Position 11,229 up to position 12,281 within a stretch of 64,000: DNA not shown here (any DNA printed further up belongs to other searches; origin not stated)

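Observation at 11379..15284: Candidate new system: non-catalytic-type eIF2B-like protein with radical SAM, fba and pgi (possible bacterial sugar-phosphate sensor)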

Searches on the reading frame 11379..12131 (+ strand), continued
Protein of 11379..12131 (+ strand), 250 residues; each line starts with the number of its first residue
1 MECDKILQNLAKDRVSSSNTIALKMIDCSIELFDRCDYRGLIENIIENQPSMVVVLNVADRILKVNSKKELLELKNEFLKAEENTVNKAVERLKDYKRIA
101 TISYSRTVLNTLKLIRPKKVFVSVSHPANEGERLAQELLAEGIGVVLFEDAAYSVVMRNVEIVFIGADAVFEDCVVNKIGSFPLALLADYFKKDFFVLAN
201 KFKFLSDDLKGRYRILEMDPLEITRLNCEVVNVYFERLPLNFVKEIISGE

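Call 40: list_cluster_members(proteins=[P0167, P0168, P0169, P0170, P0171, P0172, P0173, P0174, P0175, P0176])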
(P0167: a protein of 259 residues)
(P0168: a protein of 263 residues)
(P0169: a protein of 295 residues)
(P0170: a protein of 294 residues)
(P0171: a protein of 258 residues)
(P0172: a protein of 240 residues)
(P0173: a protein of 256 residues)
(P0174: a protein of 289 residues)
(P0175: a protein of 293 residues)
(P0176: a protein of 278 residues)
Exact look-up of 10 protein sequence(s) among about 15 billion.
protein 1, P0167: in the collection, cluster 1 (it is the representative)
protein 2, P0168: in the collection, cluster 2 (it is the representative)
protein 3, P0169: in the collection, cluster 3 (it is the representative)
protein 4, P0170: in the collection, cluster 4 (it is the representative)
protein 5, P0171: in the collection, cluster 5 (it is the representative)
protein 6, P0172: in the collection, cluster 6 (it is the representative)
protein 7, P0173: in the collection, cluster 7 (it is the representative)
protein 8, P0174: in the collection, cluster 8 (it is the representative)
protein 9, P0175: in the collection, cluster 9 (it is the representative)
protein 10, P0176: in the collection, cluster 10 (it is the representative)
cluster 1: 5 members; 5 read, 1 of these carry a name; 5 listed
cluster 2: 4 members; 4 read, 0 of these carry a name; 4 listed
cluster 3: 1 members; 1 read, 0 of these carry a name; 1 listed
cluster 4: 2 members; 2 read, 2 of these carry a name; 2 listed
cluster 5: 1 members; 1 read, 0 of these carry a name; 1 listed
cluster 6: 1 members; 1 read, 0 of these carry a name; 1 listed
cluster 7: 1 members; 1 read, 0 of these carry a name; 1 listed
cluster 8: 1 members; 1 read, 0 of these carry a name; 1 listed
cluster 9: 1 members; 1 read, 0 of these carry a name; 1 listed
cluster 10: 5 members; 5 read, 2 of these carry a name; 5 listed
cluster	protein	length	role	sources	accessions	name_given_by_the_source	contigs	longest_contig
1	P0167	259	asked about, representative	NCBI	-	-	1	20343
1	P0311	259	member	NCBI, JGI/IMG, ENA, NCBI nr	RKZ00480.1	MAG: hypothetical protein DRQ10_04130 [Candidatus Hydrothermota bacterium] | MAG: hypothetical protein DRQ10_04130 [Candidatus Hydrothermae bacterium]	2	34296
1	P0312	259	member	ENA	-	-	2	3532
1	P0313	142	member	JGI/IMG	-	-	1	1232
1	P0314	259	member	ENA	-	-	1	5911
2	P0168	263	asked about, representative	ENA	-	-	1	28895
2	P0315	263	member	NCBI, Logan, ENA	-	-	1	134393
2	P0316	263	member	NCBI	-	-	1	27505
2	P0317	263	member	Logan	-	-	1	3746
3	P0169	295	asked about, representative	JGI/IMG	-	-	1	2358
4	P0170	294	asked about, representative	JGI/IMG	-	translation initiation factor 2B subunit (eIF-2B alpha/beta/delta family)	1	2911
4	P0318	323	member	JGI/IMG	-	translation initiation factor 2B subunit (eIF-2B alpha/beta/delta family)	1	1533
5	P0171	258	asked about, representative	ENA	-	-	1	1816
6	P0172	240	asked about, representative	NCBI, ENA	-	-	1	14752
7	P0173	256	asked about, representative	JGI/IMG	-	-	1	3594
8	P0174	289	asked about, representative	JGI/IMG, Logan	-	-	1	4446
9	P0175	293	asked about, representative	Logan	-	-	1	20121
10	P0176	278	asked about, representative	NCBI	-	-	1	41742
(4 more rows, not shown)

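Call 41: predict_structure(alignment_id=A1)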
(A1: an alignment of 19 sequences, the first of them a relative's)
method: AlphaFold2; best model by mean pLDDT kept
length: 250 residues; sequences in the alignment: 19
mean_pLDDT: 95.4   pTM: 0.89
mean pLDDT of the five models: 95.4, 95.2, 95.0, 94.5, 94.1
residues with pLDDT >= 90: 229; 70-90: 20; 50-70: 1; < 50: 0
segments of 3 or more residues with pLDDT < 50: none
pLDDT, mean of each block of 10 residues (from residue 1): 92 93 98 94 97 97 97 98 97 98 95 98 89 97 96 94 97 95 97 98 93 91 93 94 96
secondary structure, 60 per line:
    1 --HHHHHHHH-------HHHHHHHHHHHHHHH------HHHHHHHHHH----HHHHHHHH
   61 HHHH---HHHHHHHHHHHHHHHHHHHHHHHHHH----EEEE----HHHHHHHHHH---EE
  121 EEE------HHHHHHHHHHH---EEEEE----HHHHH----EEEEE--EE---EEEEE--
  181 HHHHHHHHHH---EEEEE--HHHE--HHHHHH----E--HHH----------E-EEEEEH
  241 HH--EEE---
elements in order: H3-10 H18-32 H39-48 H53-64 H68-93 E98-101 H106-115 E119-123 H130-140 E144-148 H153-157 E162-166 E174-178 H181-190 E194-198 H207-212 E235-239 E245-247

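Call 43: find_encoding_contigs(protein=P0315, flank=5000, max_places=1)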
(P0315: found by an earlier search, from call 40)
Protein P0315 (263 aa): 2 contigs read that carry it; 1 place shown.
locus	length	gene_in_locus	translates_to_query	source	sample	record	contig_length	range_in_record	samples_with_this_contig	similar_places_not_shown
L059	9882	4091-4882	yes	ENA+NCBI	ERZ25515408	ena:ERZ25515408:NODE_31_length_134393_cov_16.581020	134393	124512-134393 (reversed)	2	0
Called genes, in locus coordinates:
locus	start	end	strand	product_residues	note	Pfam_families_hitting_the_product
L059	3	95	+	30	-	?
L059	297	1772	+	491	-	PF13353:Fer4_12, PF04055:Radical_SAM, PF13186:SPASM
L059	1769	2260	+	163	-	PF19502:DUF6036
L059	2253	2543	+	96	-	PF01381:HTH_3 (faint)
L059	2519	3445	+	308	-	PF01134:GIDA (faint), PF03486:HI0933_like (faint), PF07992:Pyr_redox_2, PF12831:FAD_oxidored (weak), PF13738:Pyr_redox_3, PF00070:Pyr_redox (weak)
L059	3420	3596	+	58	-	PF18993:Rv0078B (weak)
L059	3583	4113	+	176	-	PF09970:DUF2204, PF19502:DUF6036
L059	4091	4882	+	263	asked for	PF01008:IF-2B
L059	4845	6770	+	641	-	-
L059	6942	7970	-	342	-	PF01548:DEDD_Tnp_IS110, PF02371:Transposase_20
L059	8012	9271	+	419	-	PF05697:Trigger_N, PF05698:Trigger_C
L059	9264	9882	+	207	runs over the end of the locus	PF00574:CLP_protease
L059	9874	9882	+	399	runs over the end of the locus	PF00493:MCM (weak), PF05496:RuvB_N (faint), PF07724:AAA_2, PF13401:AAA_22 (faint), PF00004:AAA, PF07728:AAA_5 (weak), PF10431:ClpB_D2-small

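Call 44: fold_search(model_id=the predicted structure, library=pdb)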
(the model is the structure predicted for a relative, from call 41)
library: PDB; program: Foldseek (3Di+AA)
matches with E <= 10: 1818; with E <= 0.001: 128
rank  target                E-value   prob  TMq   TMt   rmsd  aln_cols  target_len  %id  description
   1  1vb5_B                1.6e-20  1.00  0.79  0.73   3.6       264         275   28  Crystal Structure Analysis of the Pyrococcus horikoshii OT3 translation initiation factor eIF-2B (released 2004-12-07)
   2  1vb5_A                6.2e-20  1.00  0.78  0.72   3.7       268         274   28  Crystal Structure Analysis of the Pyrococcus horikoshii OT3 translation initiation factor eIF-2B (released 2004-12-07)
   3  5yfs_A                1.3e-17  1.00  0.81  0.64   4.0       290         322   21  Crystal structure of ribose-1,5-bisphosphate isomerase mutant C135S from Pyrococcus horikoshii OT3 in complex with rib (released 2018-02-14)
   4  7vlk_C                1.9e-17  1.00  0.83  0.64   4.3       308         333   21  eIF2B-SFSV NSs C2-imposed (released 2021-12-01)
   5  3a11_F                2.6e-17  1.00  0.65  0.52  10.2       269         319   23  Crystal structure of ribose-1,5-bisphosphate isomerase from Thermococcus kodakaraensis KOD1 (released 2010-03-31)
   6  3vm6_A                3.6e-17  1.00  0.80  0.64   4.1       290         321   22  Crystal structure of ribose-1,5-bisphosphate isomerase from Thermococcus kodakarensis KOD1 in complex with alpha-D-rib (released 2012-04-25)
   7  7kma_G                6.4e-17  1.00  0.73  0.64   6.0       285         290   21  Crystal structure of eif2Balpha with a ligand. (released 2021-07-21)
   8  9zuz_A                6.4e-17  1.00  0.72  0.63   5.8       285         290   20  Translation Initiation Factor eIF-2B complex with the Isohexide Diamine GSK735 (released 2026-03-04)
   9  3a11_A                6.8e-17  1.00  0.84  0.67   3.5       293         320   21  Crystal structure of ribose-1,5-bisphosphate isomerase from Thermococcus kodakaraensis KOD1 (released 2010-03-31)
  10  9zuz_B                6.8e-17  1.00  0.85  0.64   4.0       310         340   20  Translation Initiation Factor eIF-2B complex with the Isohexide Diamine GSK735 (released 2026-03-04)
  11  9hve_A                6.8e-17  1.00  0.73  0.62   5.7       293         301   20  Native human eIF2-eIF2B complex (released 2025-11-19)
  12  5yft_A                7.6e-17  1.00  0.80  0.64   4.0       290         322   21  Crystal structure of ribose-1,5-bisphosphate isomerase mutant D204N from Pyrococcus horikoshii OT3 in complex with rib (released 2018-02-14)
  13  3a11_C                7.6e-17  1.00  0.81  0.65   4.1       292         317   21  Crystal structure of ribose-1,5-bisphosphate isomerase from Thermococcus kodakaraensis KOD1 (released 2010-03-31)
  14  7kma_B                7.6e-17  1.00  0.75  0.70   5.7       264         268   21  Crystal structure of eif2Balpha with a ligand. (released 2021-07-21)
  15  7vlk_A                8.1e-17  1.00  0.72  0.62   6.2       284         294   21  eIF2B-SFSV NSs C2-imposed (released 2021-12-01)
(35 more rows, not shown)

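Call 48: search_protein_families(library=pfam, proteins=[P0035, P0038, P0277, P0188, P0166, P0022, P0184, P0257], max_evalue=0.01)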
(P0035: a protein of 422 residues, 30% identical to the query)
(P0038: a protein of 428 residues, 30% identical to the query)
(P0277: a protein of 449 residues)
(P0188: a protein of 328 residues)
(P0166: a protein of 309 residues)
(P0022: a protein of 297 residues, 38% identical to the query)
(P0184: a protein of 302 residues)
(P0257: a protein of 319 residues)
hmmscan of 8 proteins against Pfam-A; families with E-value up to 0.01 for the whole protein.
P0035 (422 aa): 2 families
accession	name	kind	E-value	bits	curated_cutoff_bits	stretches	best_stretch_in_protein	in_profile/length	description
PF12694.12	cpYpsA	-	5.6e-31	107.7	26.2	1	5-148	1-143/145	Circularly permutated YpsA SLOG family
PF01008.23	IF-2B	-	4.1e-28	98.9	22.4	1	263-419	107-269/280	Initiation factor 2 subunit family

P0038 (428 aa): 2 families
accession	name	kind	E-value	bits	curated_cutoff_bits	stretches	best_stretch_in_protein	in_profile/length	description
PF01008.23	IF-2B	-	9.3e-41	140.3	22.4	1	146-408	2-279/280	Initiation factor 2 subunit family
PF00293.34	NUDIX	-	2.4e-13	50.7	21.1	1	9-131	5-131/134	NUDIX domain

P0277 (449 aa): 3 families
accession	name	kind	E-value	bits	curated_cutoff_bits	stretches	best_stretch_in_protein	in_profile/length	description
PF01008.23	IF-2B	-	3.9e-74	249.8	22.4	1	156-432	1-280/280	Initiation factor 2 subunit family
PF00293.34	NUDIX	-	9e-14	52.1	21.1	1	9-119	9-121/134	NUDIX domain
PF14815.12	NUDIX_4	-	6.2e-05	23.2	35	1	10-120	5-102/113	NUDIX domain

P0188 (328 aa): 1 family
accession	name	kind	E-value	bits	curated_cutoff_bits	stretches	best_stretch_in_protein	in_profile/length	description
PF01008.23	IF-2B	-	1.7e-51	175.5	22.4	1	19-283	2-277/280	Initiation factor 2 subunit family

P0166 (309 aa): 1 family
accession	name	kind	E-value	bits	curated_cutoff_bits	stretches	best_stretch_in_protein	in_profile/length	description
PF01008.23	IF-2B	-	6.3e-25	88.4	22.4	1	128-307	80-273/280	Initiation factor 2 subunit family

P0022 (297 aa): 2 families
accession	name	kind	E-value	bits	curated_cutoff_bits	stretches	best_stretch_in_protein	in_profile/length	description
PF01008.23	IF-2B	-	1.5e-24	87.1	22.4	1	127-280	90-257/280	Initiation factor 2 subunit family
PF18075.7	FtsX_ECD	-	0.006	17.6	23.5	0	121-166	6-52/96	FtsX extracellular domain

P0184 (302 aa): 1 family
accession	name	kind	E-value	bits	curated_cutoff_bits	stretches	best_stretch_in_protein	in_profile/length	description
PF01008.23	IF-2B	-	1.6e-52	178.9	22.4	1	51-301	11-273/280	Initiation factor 2 subunit family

P0257 (319 aa): 1 family
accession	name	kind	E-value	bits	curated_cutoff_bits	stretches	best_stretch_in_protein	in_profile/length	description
PF01008.23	IF-2B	-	1.1e-46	159.8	22.4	1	26-295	2-280/280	Initiation factor 2 subunit family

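Call 57: search_solved_structures(query=P0031, max_evalue=1e-20, show_alignments=2)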
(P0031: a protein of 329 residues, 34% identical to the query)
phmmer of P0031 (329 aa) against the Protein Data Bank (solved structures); distinct sequences matched with E-value up to 1e-20: 40.
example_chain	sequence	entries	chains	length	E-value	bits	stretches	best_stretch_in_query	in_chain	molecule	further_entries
5yfj_A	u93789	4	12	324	4.4e-101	341.4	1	10-310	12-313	Ribose 1,5-bisphosphate isomerase | Ribose-1,5-bisphosphate isomerase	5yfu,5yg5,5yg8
3a11_A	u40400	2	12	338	1.3e-100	339.8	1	10-310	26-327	Translation initiation factor eIF-2B, delta subunit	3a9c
5yft_A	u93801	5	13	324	2.5e-100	338.9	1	10-310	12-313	Ribose 1,5-bisphosphate isomerase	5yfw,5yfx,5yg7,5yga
5yfs_A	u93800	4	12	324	1.4e-99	336.4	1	10-310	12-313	Ribose 1,5-bisphosphate isomerase | Ribose-1,5-bisphosphate isomerase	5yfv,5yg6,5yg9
3vm6_A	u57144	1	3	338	3.9e-99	335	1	10-310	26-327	Translation initiation factor eIF-2B, delta subunit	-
1t5o_A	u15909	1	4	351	2.2e-36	129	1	9-299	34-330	Translation initiation factor eIF2B, subunit delta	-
1vb5_A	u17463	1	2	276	1.1e-35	126.6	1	11-298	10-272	translation initiation factor eIF-2B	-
6a34_A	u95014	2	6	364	2.5e-35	125.5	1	7-299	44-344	Putative methylthioribose-1-phosphate isomerase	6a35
1t9k_A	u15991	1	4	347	1.3e-34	123.1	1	10-299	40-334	Probable methylthioribose-1-phosphate isomerase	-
5b04_A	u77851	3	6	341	2.7e-34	122.1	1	29-240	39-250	Translation initiation factor eIF-2B subunit alpha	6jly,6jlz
9zuz_D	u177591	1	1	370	5.2e-34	121.2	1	46-306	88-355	Translation initiation factor eIF2B subunit delta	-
9y3p_F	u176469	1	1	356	5.7e-34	121.1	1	46-305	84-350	Translation initiation factor eIF2B subunit delta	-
9y3p_E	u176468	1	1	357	5.7e-34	121.1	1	46-305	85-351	Translation initiation factor eIF2B subunit delta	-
6caj_F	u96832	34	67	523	1.6e-33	119.6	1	46-305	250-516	Translation initiation factor eIF-2B subunit delta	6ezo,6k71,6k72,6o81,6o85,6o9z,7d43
12fh_A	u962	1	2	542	1.8e-33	119.5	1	46-305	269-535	Isoform 2 of Translation initiation factor eIF2B subunit delta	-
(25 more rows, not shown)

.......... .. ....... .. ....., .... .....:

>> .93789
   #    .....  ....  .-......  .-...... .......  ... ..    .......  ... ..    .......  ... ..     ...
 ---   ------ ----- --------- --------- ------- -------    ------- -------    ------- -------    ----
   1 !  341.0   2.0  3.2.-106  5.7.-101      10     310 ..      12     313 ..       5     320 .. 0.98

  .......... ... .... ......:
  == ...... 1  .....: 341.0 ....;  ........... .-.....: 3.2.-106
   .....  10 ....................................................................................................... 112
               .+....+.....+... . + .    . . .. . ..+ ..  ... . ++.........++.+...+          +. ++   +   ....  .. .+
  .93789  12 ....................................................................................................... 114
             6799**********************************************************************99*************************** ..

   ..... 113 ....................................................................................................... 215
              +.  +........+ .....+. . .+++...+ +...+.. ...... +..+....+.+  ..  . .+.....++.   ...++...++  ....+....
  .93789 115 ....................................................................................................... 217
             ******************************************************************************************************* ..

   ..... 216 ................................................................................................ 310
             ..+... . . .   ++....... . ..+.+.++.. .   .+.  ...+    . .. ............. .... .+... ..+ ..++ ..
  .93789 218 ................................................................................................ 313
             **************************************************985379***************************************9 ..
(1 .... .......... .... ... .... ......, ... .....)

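Call 73: list_cluster_members(proteins=[P0179, P0293, P0185, P0233, P0272, P0248, P0203, P0251, P0212, P0206])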
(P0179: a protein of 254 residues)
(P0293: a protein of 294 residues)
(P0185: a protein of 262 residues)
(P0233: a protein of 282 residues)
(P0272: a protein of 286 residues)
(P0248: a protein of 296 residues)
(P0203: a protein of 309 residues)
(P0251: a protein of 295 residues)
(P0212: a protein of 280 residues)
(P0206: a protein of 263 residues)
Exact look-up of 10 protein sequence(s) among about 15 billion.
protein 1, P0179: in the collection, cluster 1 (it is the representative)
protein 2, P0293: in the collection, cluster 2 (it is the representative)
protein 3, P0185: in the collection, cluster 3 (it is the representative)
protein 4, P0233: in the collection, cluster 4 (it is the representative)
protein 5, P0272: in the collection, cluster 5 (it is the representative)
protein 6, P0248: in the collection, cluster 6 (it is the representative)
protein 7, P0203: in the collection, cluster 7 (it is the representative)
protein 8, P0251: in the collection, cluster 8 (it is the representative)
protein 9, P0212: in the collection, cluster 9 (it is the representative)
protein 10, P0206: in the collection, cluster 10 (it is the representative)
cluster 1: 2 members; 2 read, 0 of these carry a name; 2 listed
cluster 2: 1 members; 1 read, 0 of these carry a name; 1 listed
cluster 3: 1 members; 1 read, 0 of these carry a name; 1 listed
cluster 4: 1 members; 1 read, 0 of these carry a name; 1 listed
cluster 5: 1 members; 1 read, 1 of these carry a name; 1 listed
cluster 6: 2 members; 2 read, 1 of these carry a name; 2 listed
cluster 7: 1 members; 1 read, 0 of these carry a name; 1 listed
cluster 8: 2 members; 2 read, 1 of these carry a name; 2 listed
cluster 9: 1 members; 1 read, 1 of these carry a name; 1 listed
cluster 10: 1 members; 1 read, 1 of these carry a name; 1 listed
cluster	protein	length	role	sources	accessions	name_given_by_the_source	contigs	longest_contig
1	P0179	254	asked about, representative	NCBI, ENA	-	-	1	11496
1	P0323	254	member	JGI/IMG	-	-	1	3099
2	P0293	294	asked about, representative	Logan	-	-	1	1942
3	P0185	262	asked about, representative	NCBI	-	-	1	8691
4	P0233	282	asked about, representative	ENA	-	-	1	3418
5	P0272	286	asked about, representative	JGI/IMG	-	translation initiation factor eIF-2B subunit delta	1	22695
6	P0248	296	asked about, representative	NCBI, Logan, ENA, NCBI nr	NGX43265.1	MAG: Methylthioribose-1-phosphate isomerase [Chlamydiae bacterium] | Methylthioribose-1-phosphate isomerase [Chlamydiota bacterium]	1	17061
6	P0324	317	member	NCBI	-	-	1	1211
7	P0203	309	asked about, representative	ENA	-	-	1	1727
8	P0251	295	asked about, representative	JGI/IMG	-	ribose 1,5-bisphosphate isomerase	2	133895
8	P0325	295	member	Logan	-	-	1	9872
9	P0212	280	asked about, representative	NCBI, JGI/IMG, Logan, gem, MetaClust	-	translation initiation factor 2B subunit (eIF-2B alpha/beta/delta family) | \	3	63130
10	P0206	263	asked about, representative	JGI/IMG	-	translation initiation factor 2B subunit (eIF-2B alpha/beta/delta family)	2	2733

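Call 74: find_encoding_contigs(protein=P0179, flank=5000, max_places=2)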
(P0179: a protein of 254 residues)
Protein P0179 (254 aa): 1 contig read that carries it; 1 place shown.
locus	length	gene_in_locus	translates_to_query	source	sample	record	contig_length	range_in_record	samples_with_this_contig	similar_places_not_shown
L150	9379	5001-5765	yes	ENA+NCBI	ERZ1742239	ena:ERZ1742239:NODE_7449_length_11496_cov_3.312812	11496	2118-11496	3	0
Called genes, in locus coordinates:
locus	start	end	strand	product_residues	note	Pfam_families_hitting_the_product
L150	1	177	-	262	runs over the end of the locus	PF01925:TauE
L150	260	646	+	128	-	PF01022:HTH_5, PF12840:HTH_20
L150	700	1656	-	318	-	PF01544:CorA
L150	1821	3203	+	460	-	PF00390:malic, PF03949:Malic_M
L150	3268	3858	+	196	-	PF03167:UDG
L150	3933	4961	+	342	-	PF02800:Gp_dh_C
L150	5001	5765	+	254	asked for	PF01008:IF-2B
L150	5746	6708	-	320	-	-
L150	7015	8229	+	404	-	PF01926:MMR_HSR1, PF02421:FeoB_N (faint), PF08438:YGR210-like_G4, PF02824:TGS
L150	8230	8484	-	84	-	-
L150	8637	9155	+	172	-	-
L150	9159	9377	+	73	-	?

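Call 76: search_protein_families(library=pfam, proteins=[L150:5746-6708:-], max_evalue=0.001)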
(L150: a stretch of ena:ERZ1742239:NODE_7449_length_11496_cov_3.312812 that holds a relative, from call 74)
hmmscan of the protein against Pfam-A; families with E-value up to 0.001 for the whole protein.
L150:5746-6708:- (320 aa): 1 family
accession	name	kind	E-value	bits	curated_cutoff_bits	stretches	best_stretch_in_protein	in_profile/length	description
PF07521.17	RMMBL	-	0.00015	22.1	21.6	1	263-289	14-40/63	Zn-dependent metallo-hydrolase RNA specificity domain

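Call 91: search_protein_families(library=padloc, proteins=[window:11379-12131:+], max_evalue=0.001)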
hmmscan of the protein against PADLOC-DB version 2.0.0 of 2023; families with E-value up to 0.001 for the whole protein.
window:11379-12131:+ (250 aa): 0 families
